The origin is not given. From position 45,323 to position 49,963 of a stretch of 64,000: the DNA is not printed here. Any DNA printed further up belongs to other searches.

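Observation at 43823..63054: Archaeal type IV pilus (Tad/FlaI-like) locus with a 1446-aa LamG-repeat pilin-signal protein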

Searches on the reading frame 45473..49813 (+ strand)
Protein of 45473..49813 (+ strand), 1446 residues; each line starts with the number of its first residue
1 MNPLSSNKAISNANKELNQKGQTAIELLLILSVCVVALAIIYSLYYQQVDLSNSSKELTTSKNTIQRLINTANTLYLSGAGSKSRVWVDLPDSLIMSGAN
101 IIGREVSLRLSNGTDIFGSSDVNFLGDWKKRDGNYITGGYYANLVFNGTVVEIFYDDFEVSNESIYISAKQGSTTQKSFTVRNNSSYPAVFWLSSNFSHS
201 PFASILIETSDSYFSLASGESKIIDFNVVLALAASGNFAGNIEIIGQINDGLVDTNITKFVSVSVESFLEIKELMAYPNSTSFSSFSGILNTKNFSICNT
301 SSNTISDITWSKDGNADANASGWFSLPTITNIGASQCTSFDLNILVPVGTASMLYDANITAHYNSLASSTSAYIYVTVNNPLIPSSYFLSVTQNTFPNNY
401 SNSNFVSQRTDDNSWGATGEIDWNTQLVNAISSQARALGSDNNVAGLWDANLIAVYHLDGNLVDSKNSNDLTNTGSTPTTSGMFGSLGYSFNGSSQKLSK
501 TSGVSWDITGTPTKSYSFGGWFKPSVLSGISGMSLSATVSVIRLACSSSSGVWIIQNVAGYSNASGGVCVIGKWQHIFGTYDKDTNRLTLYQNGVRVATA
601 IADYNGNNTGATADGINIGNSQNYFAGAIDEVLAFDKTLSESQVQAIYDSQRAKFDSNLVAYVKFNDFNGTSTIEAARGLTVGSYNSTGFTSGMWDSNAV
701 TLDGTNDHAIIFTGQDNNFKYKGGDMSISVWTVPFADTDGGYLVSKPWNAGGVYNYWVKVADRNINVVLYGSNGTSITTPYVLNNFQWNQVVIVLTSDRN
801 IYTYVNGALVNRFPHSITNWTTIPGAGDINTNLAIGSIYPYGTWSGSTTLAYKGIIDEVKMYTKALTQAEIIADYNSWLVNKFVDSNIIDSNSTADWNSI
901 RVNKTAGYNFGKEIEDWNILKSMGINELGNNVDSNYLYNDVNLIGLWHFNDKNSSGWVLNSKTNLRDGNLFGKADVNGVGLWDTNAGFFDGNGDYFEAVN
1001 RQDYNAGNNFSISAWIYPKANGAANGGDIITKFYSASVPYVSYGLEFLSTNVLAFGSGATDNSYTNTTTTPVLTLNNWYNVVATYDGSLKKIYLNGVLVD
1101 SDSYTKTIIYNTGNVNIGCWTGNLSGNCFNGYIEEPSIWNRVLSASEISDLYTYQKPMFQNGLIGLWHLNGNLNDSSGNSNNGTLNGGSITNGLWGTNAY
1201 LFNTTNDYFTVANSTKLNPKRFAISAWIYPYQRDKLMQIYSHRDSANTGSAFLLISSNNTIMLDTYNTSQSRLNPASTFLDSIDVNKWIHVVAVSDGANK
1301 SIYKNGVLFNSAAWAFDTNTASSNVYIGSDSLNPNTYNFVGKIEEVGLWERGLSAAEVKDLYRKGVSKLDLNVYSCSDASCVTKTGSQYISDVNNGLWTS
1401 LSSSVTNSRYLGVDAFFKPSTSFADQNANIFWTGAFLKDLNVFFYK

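Call 4: search_protein_families(library=pfam, proteins=[window:45473-49813:+], max_evalue=0.01)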
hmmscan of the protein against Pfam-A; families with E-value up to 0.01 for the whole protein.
window:45473-49813:+ (1446 aa): 2 families
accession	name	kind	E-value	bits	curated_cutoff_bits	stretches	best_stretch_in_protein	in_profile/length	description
PF13385.13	Laminin_G_3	-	4e-72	241.7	27.6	4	990-1149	1-151/151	Concanavalin A-like lectin/glucanases superfamily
PF00354.24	Pentaxin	-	0.0039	17.3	25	0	1337-1373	142-176/194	Pentaxin family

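Call 8: find_homologous_proteins(query=window:45473-49813:+, max_evalue=0.00001)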
Query window:45473-49813:+ (1446 aa): 17 proteins with E <= 0.00001 among 8000 candidates.
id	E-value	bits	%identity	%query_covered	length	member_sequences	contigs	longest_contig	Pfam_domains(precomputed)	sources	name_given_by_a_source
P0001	0.0e+0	3220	100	100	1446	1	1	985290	PF13385.14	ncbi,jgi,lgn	ncbi:MAG: LamG domain-containing protein [archaeon]|jgi:hypothetical protein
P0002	0.0e+0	1094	46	77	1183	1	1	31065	PF07953.21,PF13385.14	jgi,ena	-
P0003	0.0e+0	1046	35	96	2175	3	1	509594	PF21722.5,PF00354.25,PF13385.14,PF02210.32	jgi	-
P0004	2.5e-231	789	37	79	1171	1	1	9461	PF13385.14,PF02973.23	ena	-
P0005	4.6e-203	695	33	59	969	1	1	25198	PF13385.14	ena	-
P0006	2.1e-190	653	33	54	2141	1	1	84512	PF21722.5,PF00354.25,PF13385.14,PF02210.32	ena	-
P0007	1.2e-176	608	34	78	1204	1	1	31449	PF13385.14,PF02973.23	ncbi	-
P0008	2.7e-118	415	35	33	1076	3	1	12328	PF13385.14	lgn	-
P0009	1.2e-37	147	29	20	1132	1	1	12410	PF13385.14,PF18962.8,PF02973.23,PF19081.7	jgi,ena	jgi:hypothetical protein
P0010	3.1e-36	143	25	41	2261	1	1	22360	PF07679.23,PF13895.13,PF07953.21,PF00354.25,PF13927.13,PF13385.14,PF02973.23,PF02210.32,PF06832.19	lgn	-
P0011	3.6e-23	99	27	25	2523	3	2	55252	PF19406.6,PF13385.14,PF18962.8,PF23197.2,PF02973.23,PF19081.7,PF16709.12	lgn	-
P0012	3.1e-16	76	25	55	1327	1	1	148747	PF07953.21,PF00354.25,PF13385.14,PF02973.23,PF10102.15,PF02210.32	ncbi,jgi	ncbi:MAG: DUF2341 domain-containing protein [Patescibacteria group bacterium]|jgi:hypothetical prote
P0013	1.5e-14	71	24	29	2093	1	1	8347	PF07953.21,PF00354.25,PF13385.14,PF02973.23,PF10102.15,PF02210.32,PF00054.31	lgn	-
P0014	1.8e-14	70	31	11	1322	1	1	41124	PF17957.8,PF13385.14,PF02210.32,PF07995.18,PF18911.7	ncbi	ncbi:MAG TPA: LamG-like jellyroll fold domain-containing protein [Solirubrobacterales bacterium]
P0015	1.4e-10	58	30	11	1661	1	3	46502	PF07679.23,PF13895.13,PF13927.13,PF13385.14,PF00047.32,PF02973.23,PF02065.25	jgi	jgi:hypothetical protein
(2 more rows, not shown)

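Call 45: search_protein_families(library=pfam, alignment_id=A2, max_evalue=0.001)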
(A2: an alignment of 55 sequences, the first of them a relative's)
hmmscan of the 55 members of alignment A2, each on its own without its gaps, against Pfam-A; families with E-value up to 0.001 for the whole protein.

A. member 1, P0001 (1446 aa): 1 family
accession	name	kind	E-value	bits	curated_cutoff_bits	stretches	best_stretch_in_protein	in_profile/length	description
PF13385.13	Laminin_G_3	-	4e-72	241.7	27.6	4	990-1149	1-151/151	Concanavalin A-like lectin/glucanases superfamily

B. families by the number of members that match (of 55 scanned): 26 families (the first 25 are shown)
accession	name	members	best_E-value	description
PF13385.13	Laminin_G_3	26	9.5e-142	Concanavalin A-like lectin/glucanases superfamily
PF02973.23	Sialidase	11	2.7e-21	Sialidase, N-terminal domain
PF00354.24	Pentaxin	8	1.2e-22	Pentaxin family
PF02210.31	Laminin_G_2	7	6.6e-17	Laminin G domain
PF10633.15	NPCBM_assoc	6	3.5e-13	NPCBM-associated, NEW3 domain of alpha-galactosidase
PF07953.20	Toxin_R_bind_N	6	2.2e-11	Clostridium neurotoxin, N-terminal receptor binding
PF22544.2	HYDIN_VesB_CFA65-like_Ig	5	1.2e-08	HYDIN/CFA65/VesB-like, Ig-like domain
PF22925.3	TS_C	4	4.1e-09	Trans-sialidase, C-terminal domain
PF17957.7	Big_7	3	1.2e-10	Bacterial Ig domain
PF00054.30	Laminin_G_1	3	1.5e-08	Laminin G domain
PF04021.17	Class_IIIsignal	3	0.00021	Class III signal peptide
PF01835.25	MG2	2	7.9e-20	MG2 domain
PF23034.1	DUF7035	2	3.3e-07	Domain of unknown function (DUF7035)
PF15780.11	ASH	2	0.00041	Abnormal spindle-like microcephaly-assoc'd, ASPM-SPD-2-Hydin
PF04041.19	Glyco_hydro_130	1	2.7e-15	beta-1,4-mannooligosaccharide phosphorylase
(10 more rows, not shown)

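Call 47: list_cluster_members(proteins=[P0001, P0002, P0020, P0025, P0032, P0055, P0062, P0078, P0094, P0019])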
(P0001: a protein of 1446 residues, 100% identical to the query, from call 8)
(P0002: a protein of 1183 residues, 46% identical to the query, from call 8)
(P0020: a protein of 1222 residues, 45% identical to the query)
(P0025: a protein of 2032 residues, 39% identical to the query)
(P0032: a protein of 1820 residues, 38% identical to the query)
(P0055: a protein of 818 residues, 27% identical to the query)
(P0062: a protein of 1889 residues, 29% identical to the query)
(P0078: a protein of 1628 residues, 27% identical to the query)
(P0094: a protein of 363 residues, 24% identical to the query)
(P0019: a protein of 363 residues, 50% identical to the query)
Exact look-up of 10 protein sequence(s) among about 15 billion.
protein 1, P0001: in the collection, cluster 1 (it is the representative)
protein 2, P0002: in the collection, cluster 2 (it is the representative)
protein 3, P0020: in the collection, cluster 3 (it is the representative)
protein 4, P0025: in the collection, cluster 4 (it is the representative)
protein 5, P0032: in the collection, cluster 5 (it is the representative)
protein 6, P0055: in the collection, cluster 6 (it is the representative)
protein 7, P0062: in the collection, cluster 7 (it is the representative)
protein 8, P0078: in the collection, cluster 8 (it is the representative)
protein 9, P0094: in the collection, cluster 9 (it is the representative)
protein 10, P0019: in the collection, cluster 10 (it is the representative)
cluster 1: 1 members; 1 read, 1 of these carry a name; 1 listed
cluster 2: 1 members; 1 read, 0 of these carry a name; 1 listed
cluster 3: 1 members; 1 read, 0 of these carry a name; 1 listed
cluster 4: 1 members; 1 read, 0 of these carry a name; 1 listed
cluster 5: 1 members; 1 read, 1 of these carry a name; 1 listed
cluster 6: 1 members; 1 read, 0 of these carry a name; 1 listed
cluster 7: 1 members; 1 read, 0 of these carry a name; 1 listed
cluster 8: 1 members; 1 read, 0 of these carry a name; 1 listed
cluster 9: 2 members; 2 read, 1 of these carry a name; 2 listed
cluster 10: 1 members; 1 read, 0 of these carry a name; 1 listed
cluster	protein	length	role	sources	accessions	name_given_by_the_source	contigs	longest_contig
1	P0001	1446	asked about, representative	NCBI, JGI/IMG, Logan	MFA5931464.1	MAG: LamG domain-containing protein [archaeon] | hypothetical protein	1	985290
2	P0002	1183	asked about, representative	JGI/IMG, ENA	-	-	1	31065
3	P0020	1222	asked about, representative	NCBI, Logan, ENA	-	-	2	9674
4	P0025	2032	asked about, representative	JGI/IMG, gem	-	-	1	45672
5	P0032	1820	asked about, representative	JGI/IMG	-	hypothetical protein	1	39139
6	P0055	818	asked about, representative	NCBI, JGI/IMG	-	-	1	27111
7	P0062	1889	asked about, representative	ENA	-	-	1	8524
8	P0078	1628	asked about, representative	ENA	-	-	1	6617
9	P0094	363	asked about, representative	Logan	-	-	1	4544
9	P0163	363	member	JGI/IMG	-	hypothetical protein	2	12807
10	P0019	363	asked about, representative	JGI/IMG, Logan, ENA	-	-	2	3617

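Call 51: find_encoding_contigs(protein=P0003, flank=10000, max_places=2)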
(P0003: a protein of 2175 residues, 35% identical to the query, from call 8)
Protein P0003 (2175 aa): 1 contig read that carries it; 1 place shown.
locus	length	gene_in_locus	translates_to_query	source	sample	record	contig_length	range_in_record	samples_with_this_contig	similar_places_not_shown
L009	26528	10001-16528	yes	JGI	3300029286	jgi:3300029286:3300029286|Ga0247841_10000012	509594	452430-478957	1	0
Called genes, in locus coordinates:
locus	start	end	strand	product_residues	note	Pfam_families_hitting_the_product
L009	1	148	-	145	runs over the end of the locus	PF00583:Acetyltransf_1, PF13673:Acetyltransf_10, PF13508:Acetyltransf_7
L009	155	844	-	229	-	-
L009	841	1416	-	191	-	-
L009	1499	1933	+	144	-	-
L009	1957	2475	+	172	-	PF02778:tRNA_int_endo_N, PF01974:tRNA_int_endo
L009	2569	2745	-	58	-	-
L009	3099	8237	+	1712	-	PF13385:Laminin_G_3, PF02210:Laminin_G_2 (faint), PF21722:Gly_rich_2, PF13385:Laminin_G_3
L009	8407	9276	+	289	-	PF13481:AAA_25, PF06745:ATPase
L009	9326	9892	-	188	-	-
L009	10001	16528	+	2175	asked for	PF00354:Pentaxin (faint), PF02210:Laminin_G_2 (faint), PF13385:Laminin_G_3, PF21722:Gly_rich_2, PF13385:Laminin_G_3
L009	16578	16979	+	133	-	-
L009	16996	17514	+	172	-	-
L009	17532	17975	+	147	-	-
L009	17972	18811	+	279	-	-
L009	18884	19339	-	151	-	-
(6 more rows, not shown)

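Call 52: find_encoding_contigs(protein=P0006, flank=10000, max_places=2)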
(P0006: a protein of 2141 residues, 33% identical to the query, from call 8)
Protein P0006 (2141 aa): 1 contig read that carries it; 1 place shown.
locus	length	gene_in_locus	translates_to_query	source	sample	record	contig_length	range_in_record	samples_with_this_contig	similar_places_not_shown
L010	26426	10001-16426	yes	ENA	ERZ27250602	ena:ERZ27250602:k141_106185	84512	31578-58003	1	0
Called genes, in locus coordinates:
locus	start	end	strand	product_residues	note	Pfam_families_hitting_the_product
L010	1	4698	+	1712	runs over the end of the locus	PF13385:Laminin_G_3, PF02210:Laminin_G_2 (faint), PF21722:Gly_rich_2, PF13385:Laminin_G_3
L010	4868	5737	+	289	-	PF13481:AAA_25, PF06745:ATPase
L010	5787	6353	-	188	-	-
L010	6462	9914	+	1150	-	PF13385:Laminin_G_3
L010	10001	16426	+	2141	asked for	PF00354:Pentaxin (faint), PF13385:Laminin_G_3, PF02210:Laminin_G_2 (faint), PF13385:Laminin_G_3, PF21722:Gly_rich_2, PF13385:Laminin_G_3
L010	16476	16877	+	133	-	-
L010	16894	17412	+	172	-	-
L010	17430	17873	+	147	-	-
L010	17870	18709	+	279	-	-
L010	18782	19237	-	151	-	-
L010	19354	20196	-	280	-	PF00793:DAHP_synth_1, PF03102:NeuB (weak)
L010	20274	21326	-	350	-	PF00482:T2SSF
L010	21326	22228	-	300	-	PF00482:T2SSF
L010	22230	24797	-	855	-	PF00437:T2SSE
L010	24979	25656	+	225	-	-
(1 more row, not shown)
